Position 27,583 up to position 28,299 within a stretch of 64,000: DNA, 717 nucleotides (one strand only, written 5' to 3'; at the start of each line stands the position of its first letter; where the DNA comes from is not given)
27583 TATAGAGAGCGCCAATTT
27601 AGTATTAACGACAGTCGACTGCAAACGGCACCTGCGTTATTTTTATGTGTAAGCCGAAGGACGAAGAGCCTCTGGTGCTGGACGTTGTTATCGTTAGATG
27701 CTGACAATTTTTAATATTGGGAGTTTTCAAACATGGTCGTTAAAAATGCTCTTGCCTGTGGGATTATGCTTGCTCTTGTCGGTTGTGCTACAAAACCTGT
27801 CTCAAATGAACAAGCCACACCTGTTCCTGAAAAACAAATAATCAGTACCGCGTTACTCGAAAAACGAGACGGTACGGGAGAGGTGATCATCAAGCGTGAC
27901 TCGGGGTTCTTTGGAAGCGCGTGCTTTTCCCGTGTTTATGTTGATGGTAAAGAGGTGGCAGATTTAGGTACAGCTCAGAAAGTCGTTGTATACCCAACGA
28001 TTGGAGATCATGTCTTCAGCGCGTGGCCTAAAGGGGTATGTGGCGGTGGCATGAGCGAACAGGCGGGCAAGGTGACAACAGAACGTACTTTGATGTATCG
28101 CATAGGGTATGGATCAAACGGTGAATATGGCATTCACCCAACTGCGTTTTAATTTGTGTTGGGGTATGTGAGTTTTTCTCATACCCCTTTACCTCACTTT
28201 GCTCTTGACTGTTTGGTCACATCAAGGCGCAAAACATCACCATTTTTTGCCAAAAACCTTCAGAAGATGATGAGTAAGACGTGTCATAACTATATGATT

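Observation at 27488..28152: Stand-alone lipoprotein gene between the tail operon and the att site (exclusion-type moron candidate)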

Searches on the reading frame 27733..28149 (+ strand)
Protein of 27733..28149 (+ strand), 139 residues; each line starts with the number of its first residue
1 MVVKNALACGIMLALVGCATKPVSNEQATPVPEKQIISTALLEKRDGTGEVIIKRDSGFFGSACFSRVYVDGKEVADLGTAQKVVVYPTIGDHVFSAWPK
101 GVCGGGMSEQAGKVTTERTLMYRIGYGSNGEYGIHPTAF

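Call 4: search_protein_families(proteins=[window:27733-28149:+], library=ncbifam, max_evalue=1)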
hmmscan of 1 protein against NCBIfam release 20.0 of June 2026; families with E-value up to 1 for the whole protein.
window:27733-28149:+ (139 aa): 0 families

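Call 5: search_protein_families(proteins=[window:27733-28149:+], library=phrogs, max_evalue=0.01)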
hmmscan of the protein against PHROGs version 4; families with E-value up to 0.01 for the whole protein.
window:27733-28149:+ (139 aa): 1 family
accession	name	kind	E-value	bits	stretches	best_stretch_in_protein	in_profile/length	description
phrog_890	-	other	2.9e-52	176.8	1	4-139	2-136/136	lipoprotein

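Call 7: profile_search(protein=window:27733-28149:+)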
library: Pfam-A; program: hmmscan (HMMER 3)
A. the first sequence (139 residues): domains with independent E <= 10: 0; with E <= 0.001: 0
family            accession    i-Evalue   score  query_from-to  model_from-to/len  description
(no Pfam family matches the first sequence, even at E <= 10)

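Call 9: search_dna_similar(query=window:27733-28149:+, collection=phages, mode=protein, max_rows=40)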
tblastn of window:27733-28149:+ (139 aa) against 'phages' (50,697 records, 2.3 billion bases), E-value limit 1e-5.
Records with a match: 63; places in all: 63; records where one place covers at least 80% of the query: 62.
Best place of each record, by identity: 95-99% 4; 60-80% 2; <60% 57.
By first word of the organism name: Vibrio 25; Pseudomonas 18; Escherichia 9; Klebsiella 5; Salmonella 3; Enterobacteria 2; Bacteriophage 1.
By host as written in the record: Pseudomonas aeruginosa 12; Escherichia coli 10; Vibrio anguillarum strain BA35 10; Vibrio anguillarum BA35 6; Vibrio anguillarum strain 90-11-287 3; Pseudomonas sp. ANT_H14 3; Salmonella enterica subsp. enterica serovar Typhimurium strain LT2 2; Salmonella enterica subsp. enterica serovar Worthington ... 1; and 16 more.
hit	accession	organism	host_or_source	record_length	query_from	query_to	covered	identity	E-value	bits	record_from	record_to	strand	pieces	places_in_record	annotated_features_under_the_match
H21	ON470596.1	Escherichia phage vB_EcoM-569R10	Escherichia coli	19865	1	139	100%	98.6%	9e-88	283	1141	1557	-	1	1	hypothetical protein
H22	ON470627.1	Escherichia phage vB_EcoM-783R5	Escherichia coli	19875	1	139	100%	98.6%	9e-88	283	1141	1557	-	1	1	hypothetical protein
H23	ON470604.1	Escherichia phage vB_EcoM-720R5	Escherichia coli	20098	1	139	100%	98.6%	9e-88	283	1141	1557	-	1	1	hypothetical protein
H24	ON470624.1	Escherichia phage vB_EcoM-705R4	Escherichia coli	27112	1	139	100%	98.6%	9e-88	283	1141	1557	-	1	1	hypothetical protein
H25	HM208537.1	Escherichia phage HK639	Escherichia coli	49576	12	139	92%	68.8%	2e-57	197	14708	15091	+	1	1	unknown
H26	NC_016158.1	Escherichia phage HK639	Escherichia coli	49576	12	139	92%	68.8%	2e-57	197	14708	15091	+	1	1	lipoprotein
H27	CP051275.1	Salmonella phage SW-37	Salmonella enterica subsp. enterica ...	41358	17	139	88%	51.2%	4e-35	133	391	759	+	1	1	record has no annotation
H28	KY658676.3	Vibrio phage P2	Vibrio anguillarum BA35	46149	15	139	90%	44.8%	4e-28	113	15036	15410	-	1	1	putative lipoprotein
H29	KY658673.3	Vibrio phage H2 PGK-2017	Vibrio anguillarum A023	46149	15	139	90%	44.8%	4e-28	113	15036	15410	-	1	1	putative lipoprotein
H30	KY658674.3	Vibrio phage H8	Vibrio anguillarum T265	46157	15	139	90%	44.8%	4e-28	113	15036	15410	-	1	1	putative lipoprotein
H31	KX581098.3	Vibrio phage VaK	Vibrio anguillarum strain Kefalonia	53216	15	139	90%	44.8%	4e-28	113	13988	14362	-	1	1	putative lipoprotein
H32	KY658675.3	Vibrio phage H20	Vibrio anguillarum BA35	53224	15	139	90%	44.8%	4e-28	113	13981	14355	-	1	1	putative lipoprotein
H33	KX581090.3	Vibrio phage Her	Vibrio anguillarum strain BA35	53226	15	139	90%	44.8%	4e-28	113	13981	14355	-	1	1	putative lipoprotein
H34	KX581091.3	Vibrio phage Cla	Vibrio anguillarum strain BA35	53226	15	139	90%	44.8%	4e-28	113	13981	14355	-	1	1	putative lipoprotein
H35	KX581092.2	Vibrio phage Len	Vibrio anguillarum strain BA35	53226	15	139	90%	44.8%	4e-28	113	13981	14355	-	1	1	putative lipoprotein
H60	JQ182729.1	Enterobacteria phage mEp390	Escherichia coli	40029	3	138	98%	29.8%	8e-8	55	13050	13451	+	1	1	hypothetical protein | promoter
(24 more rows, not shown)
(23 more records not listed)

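Call 13: find_homologous_proteins(query=window:27733-28149:+)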
Query window:27733-28149:+ (139 aa): 84 proteins with E <= 0.001 among 98 candidates.
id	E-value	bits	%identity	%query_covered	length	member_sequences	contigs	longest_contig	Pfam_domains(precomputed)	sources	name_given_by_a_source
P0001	4.6e-86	303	98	100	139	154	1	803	-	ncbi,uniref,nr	ncbi:hypothetical protein [Escherichia coli]|uniref:hypothetical protein n=1 Tax=Escherichia coli Ta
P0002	6.1e-68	245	79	96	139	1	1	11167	-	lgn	-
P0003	4.5e-66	239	74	98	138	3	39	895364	-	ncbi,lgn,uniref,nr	ncbi:hypothetical protein CQK57_03325 [Salmonella enterica]|uniref:hypothetical protein n=1 Tax=Salm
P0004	1.2e-65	237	85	100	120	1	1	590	-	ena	-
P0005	5.6e-64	232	74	99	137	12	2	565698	-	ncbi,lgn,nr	ncbi:hypothetical protein MW376_000283 [Citrobacter freundii]|nr:hypothetical protein [Citrobacter f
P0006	6.3e-63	228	74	92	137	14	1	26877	-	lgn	-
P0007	6.9e-62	225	76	93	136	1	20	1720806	-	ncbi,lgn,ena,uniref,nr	ncbi:hypothetical protein OGY14_21630 [Citrobacter sp. Cpo073]|uniref:hypothetical protein n=1 Tax=C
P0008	7.0e-62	225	76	93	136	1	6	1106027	-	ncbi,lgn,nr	ncbi:TPA: hypothetical protein R8G32_000812 [Citrobacter braakii]|nr:hypothetical protein NGUA40_048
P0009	8.6e-62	225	72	93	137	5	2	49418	-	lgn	-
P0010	9.5e-62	225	76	93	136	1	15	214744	-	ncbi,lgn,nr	ncbi:hypothetical protein GEM49_13395 [Salmonella enterica]|nr:hypothetical protein [Salmonella ente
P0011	1.0e-61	225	76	93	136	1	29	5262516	-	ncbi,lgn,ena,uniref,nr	ncbi:hypothetical protein M5R23_05800 [Citrobacter freundii]|uniref:hypothetical protein n=1 Tax=Cit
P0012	1.1e-61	224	71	99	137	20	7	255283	-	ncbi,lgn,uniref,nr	ncbi:hypothetical protein [Atlantibacter hermannii]|uniref:hypothetical protein n=1 Tax=Atlantibacte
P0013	1.3e-61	224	75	93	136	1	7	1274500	-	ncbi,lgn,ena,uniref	ncbi:hypothetical protein [Citrobacter freundii]|uniref:hypothetical protein n=1 Tax=Citrobacter fre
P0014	9.0e-61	221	70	99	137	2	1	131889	-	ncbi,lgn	ncbi:hypothetical protein [Kluyvera sp.]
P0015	1.0e-60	221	74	94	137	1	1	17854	-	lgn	-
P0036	8.4e-57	209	69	92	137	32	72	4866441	-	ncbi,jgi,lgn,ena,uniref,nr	ncbi:TPA: hypothetical protein NBO33_000729 [Enterobacter hormaechei]|uniref:hypothetical protein n=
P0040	2.0e-56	207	65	98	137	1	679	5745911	-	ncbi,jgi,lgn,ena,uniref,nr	ncbi:TPA: hypothetical protein REY24_005580 [Klebsiella pneumoniae]|jgi:hypothetical protein|uniref:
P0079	1.2e-28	117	49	96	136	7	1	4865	PF11008.15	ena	-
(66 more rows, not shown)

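Call 17: get_annotated_region(hit=H60, flank=5000)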
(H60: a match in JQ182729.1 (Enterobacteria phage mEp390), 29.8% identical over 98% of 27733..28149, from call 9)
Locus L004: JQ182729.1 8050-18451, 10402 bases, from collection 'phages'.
description: Enterobacterial phage mEp390, complete genome.
organism: Enterobacteria phage mEp390 (NCBI taxid 1147158)
taxonomy: Viruses; Duplodnaviria; Heunggongvirae; Uroviricota; Caudoviricetes; Hendrixvirinae
host: Escherichia coli; source: -; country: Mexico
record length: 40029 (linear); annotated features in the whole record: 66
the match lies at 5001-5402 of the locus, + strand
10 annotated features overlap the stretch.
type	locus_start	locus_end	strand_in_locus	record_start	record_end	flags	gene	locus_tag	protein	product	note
CDS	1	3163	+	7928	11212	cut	-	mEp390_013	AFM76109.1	tail length tape measure protein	similar to YP_001176949 lambda family phage tail tape measure protein [Enterobacter sp. 6 38]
CDS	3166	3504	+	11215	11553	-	-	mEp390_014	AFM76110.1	minor tail protein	similar to NP_037711 Gp17 [Enterobacteria phage HK97]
CDS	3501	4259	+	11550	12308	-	-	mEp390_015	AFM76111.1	minor tail protein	similar to NP_037712 Gp18 [Enterobacteria phage HK97]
CDS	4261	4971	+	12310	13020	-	-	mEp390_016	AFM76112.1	minor tail protein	similar to NP_037713 Gp19 [Enterobacteria phage HK97]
CDS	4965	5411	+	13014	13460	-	-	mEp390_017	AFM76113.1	hypothetical protein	similar to NP_395370 putative lipoprotein [Yersinia pestis CO92]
regulatory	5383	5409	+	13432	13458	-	-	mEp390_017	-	promoter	similar to consensus E. coli promoter (TTGACA(N15-17)TATAAT) with 2bp mismatch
CDS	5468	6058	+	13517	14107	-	-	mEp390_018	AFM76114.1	tail assembly protein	similar to NP_037681 gp21 [Enterobacteria phage HK022]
CDS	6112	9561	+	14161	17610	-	-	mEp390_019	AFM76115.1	central tail fiber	similar to NP_037717 tail fiber [Enterobacteria phage HK97]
CDS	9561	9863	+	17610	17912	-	-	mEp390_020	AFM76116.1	hypothetical protein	similar to NP_046917 gp22 [Enterobacteria phage N15]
CDS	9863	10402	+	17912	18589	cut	-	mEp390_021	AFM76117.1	hypothetical protein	similar to NP_046918 gp23 [Enterobacteria phage N15]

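Call 18: get_annotated_region(hit=H26, flank=5000)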
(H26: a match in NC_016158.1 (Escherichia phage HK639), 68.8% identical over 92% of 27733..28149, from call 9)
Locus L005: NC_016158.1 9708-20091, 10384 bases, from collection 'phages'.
description: Escherichia phage HK639, complete genome.
organism: Escherichia phage HK639 (NCBI taxid 906669)
taxonomy: Viruses; Duplodnaviria; Heunggongvirae; Uroviricota; Caudoviricetes
host: Escherichia coli; source: -; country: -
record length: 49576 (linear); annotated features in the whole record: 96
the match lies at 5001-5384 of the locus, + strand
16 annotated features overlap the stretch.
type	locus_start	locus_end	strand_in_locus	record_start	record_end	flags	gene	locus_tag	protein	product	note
CDS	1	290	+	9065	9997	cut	-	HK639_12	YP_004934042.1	major tail protein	-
regulatory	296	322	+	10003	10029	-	-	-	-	terminator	-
CDS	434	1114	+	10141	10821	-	-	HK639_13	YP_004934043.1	hypothetical protein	-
regulatory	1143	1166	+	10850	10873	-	-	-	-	terminator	-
CDS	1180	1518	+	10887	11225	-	-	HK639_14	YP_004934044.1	tail length tape measure protein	-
CDS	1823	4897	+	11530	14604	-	-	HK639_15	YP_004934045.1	tail length tape measure protein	-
CDS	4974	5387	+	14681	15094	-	-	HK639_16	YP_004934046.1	lipoprotein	-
CDS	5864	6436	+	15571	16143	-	-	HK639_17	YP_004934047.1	hypothetical protein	-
CDS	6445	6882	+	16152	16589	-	-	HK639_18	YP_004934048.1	type II toxin-antitoxin system YafO family toxin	-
CDS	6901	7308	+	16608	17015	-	-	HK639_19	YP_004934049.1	minor tail protein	-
regulatory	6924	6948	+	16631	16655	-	-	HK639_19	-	terminator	-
CDS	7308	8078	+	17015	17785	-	-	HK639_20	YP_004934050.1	minor tail protein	-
CDS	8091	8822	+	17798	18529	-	-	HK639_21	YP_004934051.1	minor tail protein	-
CDS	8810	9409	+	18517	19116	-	-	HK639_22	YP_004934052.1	tail protein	-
regulatory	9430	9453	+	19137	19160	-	-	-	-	terminator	-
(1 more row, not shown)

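Call 20: search_solved_structures(query=A1, max_evalue=10, show_alignments=2)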
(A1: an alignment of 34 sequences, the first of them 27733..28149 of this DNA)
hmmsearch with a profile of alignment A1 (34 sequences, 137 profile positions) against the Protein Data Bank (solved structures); distinct sequences matched with E-value up to 10: 0.

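Call 23: search_dna_similar(query=window:27733-28149:+, collection=phages, mode=protein, max_rows=30, rows=spread, max_evalue=0.01)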
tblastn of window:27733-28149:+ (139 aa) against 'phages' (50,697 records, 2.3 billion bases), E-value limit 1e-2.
Records with a match: 65; places in all: 65; records where one place covers at least 80% of the query: 62.
Best place of each record, by identity: 95-99% 4; 60-80% 2; <60% 59.
By first word of the organism name: Vibrio 25; Pseudomonas 18; Escherichia 9; Klebsiella 5; Salmonella 3; Enterobacteria 2; Ralstonia 2; Bacteriophage 1.
By host as written in the record: Pseudomonas aeruginosa 12; Escherichia coli 10; Vibrio anguillarum strain BA35 10; Vibrio anguillarum BA35 6; Vibrio anguillarum strain 90-11-287 3; Pseudomonas sp. ANT_H14 3; Salmonella enterica subsp. enterica serovar Typhimurium strain LT2 2; Salmonella enterica subsp. enterica serovar Worthington ... 1; and 18 more.
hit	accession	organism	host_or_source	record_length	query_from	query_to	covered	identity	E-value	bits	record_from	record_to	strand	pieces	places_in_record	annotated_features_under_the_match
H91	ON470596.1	Escherichia phage vB_EcoM-569R10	Escherichia coli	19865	1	139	100%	98.6%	9e-88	283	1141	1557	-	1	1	hypothetical protein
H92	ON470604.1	Escherichia phage vB_EcoM-720R5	Escherichia coli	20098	1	139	100%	98.6%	9e-88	283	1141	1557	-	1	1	hypothetical protein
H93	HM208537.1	Escherichia phage HK639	Escherichia coli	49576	12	139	92%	68.8%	2e-57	197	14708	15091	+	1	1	unknown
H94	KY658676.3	Vibrio phage P2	Vibrio anguillarum BA35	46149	15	139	90%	44.8%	4e-28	113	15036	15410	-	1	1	putative lipoprotein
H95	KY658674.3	Vibrio phage H8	Vibrio anguillarum T265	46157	15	139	90%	44.8%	4e-28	113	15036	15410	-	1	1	putative lipoprotein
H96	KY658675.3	Vibrio phage H20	Vibrio anguillarum BA35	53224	15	139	90%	44.8%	4e-28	113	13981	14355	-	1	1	putative lipoprotein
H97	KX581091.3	Vibrio phage Cla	Vibrio anguillarum strain BA35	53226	15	139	90%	44.8%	4e-28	113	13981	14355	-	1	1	putative lipoprotein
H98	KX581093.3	Vibrio phage Pel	Vibrio anguillarum strain BA35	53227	15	139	90%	44.8%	4e-28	113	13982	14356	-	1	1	putative lipoprotein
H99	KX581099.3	Vibrio phage Strym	Vibrio anguillarum strain BA35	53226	15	139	90%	44.8%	4e-28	113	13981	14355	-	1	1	putative lipoprotein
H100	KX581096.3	Vibrio phage vB_VspP_pVa5_12Jun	Vibrio anguillarum strain BA35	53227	15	139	90%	44.8%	4e-28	113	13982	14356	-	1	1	putative lipoprotein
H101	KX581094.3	Vibrio phage pVa-2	Vibrio anguillarum strain BA35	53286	15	139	90%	44.8%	4e-28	113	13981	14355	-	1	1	putative lipoprotein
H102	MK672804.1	Vibrio phage Va_178/90_p41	Vibrio anguillarum strain 178/90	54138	15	139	90%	44.8%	4e-28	113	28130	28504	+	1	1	hypothetical protein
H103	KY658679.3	Vibrio phage pVa-4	Vibrio anguillarum BA35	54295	15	139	90%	44.8%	4e-28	113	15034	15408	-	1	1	putative lipoprotein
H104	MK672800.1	Vibrio phage Va_90-11-287_p41_Ba35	Vibrio anguillarum strain 90-11-287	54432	15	139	90%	44.8%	4e-28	113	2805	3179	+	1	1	hypothetical protein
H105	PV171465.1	Vibrio phage VPBES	Vibrio anguillarum BES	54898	15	139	90%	44.8%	4e-28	113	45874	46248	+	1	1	hypothetical protein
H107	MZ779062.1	Klebsiella phage pJN2-26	horse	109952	13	139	91%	39.3%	3e-19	88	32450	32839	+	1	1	putative lipoprotein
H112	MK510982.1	Pseudomonas phage vB_Pae_BR161c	Pseudomonas aeruginosa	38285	3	136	96%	28.4%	4e-8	56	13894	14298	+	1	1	hypothetical protein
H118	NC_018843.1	Salmonella phage SSU5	Salmonella enterica subsp. enterica ...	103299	13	139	91%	24.4%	5e-7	53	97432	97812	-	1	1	lipoprotein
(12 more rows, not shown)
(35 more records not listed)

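Call 24: get_annotated_region(hit=H96, flank=4000)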
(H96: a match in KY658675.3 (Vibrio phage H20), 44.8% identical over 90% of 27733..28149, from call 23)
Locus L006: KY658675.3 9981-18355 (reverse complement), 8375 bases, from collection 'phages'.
description: Vibrio phage H20, complete genome.
organism: Vibrio phage H20 (NCBI taxid 1965457)
taxonomy: Viruses; Duplodnaviria; Heunggongvirae; Uroviricota; Caudoviricetes
host: Vibrio anguillarum BA35; source: marine water, aquaculture sample; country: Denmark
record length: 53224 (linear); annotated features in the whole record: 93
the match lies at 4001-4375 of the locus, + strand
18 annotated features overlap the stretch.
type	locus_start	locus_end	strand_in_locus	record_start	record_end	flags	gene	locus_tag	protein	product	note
CDS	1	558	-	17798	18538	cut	-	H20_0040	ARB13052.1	putative DNA-binding protein Roi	DNA-binding protein structure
CDS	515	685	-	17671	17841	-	-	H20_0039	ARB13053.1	hypothetical protein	-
CDS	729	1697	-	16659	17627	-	-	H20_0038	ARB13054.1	helix-turn-helix domain containing protein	DNA binding protein structure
CDS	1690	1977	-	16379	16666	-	-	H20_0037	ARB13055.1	DNA/RNA-binding protein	DNA/RNA-binding 3-helical bundle protein structure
CDS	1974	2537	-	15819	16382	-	-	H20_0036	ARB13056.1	DNA N-6-adenine methyltransferase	DNA N-6-adenince methyltransferase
CDS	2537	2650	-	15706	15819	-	-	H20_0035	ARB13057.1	hypothetical protein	-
CDS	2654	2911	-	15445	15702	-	-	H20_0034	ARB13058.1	hypothetical protein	-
CDS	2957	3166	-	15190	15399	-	-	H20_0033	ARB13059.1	transcriptional regulator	DNA binding protein structure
CDS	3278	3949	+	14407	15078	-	-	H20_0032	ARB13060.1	repressor protein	lambda repressor protein structure; Lambda cI prophage repressor protein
CDS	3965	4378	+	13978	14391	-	-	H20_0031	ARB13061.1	putative lipoprotein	fibronectin(iii)-like module protein structure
CDS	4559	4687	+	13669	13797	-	-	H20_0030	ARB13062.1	hypothetical protein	-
tRNA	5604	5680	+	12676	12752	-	-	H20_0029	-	tRNA-Arg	-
CDS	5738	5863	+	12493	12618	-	-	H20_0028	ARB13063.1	hypothetical protein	-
CDS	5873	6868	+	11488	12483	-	-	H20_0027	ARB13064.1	nucleoid-associated protein YejK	integration host factor protein structure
CDS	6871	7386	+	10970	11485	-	-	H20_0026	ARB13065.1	hypothetical protein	-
CDS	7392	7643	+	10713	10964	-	-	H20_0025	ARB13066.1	transcription factor protein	transcription factor focb protein structure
CDS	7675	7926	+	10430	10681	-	-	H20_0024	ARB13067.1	putative DNA-directed RNA polymerase, beta' subunit/160 kD subunit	putative DNA-directed RNA polymerase, beta' subunit/160 kD subunit; COG0086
CDS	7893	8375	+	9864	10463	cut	-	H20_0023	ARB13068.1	HNH endonuclease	His-Me finger endonuclease protein structure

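Call 25: get_annotated_region(hit=H112, flank=4000)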
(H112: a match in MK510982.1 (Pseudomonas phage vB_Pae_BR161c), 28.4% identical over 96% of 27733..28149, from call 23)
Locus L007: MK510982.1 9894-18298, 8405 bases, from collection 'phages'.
description: Pseudomonas phage vB_Pae_BR161c, partial genome.
organism: Pseudomonas phage vB_Pae_BR161c (NCBI taxid 2563503)
taxonomy: Viruses; Duplodnaviria; Heunggongvirae; Uroviricota; Caudoviricetes
host: Pseudomonas aeruginosa; source: lung of bronchiectasis patients; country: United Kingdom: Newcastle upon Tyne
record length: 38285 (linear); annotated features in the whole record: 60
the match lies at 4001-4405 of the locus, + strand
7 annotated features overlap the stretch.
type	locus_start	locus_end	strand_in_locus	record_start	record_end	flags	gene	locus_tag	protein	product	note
CDS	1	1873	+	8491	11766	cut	-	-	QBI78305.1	hypothetical protein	-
CDS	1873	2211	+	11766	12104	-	-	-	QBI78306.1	minor tail protein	-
CDS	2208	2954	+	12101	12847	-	-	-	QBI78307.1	minor tail protein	-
CDS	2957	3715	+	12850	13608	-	-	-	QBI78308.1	tail assembly protein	-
CDS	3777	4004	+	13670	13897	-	-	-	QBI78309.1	hypothetical protein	-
CDS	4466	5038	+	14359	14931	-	-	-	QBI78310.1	tail assembly protein I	-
CDS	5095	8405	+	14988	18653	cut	-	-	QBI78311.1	tail fiber protein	-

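Call 26: get_annotated_region(hit=H118, flank=4000)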
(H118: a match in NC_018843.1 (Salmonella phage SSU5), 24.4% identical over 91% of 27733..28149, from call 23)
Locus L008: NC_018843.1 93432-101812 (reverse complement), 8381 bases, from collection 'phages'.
description: Salmonella phage SSU5, complete genome.
organism: Salmonella phage SSU5 (NCBI taxid 1177632)
taxonomy: Viruses; Duplodnaviria; Heunggongvirae; Uroviricota; Caudoviricetes
host: Salmonella enterica subsp. enterica serovar Typhimurium strain LT2; source: -; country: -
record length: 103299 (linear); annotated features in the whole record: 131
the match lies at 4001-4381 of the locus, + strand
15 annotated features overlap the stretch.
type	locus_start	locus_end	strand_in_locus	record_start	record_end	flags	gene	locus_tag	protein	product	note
CDS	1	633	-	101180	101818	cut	-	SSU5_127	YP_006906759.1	ABC transporter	-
CDS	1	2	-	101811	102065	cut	-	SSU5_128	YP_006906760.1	hypothetical protein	-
CDS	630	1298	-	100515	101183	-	-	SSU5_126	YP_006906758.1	ParB-like partition protein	-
CDS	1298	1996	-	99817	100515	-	-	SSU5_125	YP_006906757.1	ParB-like partition protein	-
CDS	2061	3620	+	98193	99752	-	-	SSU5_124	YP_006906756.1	DEAD/DEAH box helicase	-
CDS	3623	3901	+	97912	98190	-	-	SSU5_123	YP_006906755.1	hypothetical protein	-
CDS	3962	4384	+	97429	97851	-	-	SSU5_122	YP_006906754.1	lipoprotein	-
CDS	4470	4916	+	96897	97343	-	-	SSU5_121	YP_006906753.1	transcriptional repressor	-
CDS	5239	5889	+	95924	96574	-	-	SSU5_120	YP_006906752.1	hypothetical protein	-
CDS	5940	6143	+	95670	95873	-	-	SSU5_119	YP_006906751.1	MIT family metal ion transporter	-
CDS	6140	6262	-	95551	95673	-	-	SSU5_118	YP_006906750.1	hypothetical protein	-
CDS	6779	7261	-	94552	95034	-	-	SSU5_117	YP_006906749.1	hypothetical protein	-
CDS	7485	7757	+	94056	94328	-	-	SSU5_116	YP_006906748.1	putative repressor-like protein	-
CDS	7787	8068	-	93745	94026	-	-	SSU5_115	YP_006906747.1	hypothetical protein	-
CDS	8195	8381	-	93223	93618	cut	-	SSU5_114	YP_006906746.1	hypothetical protein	-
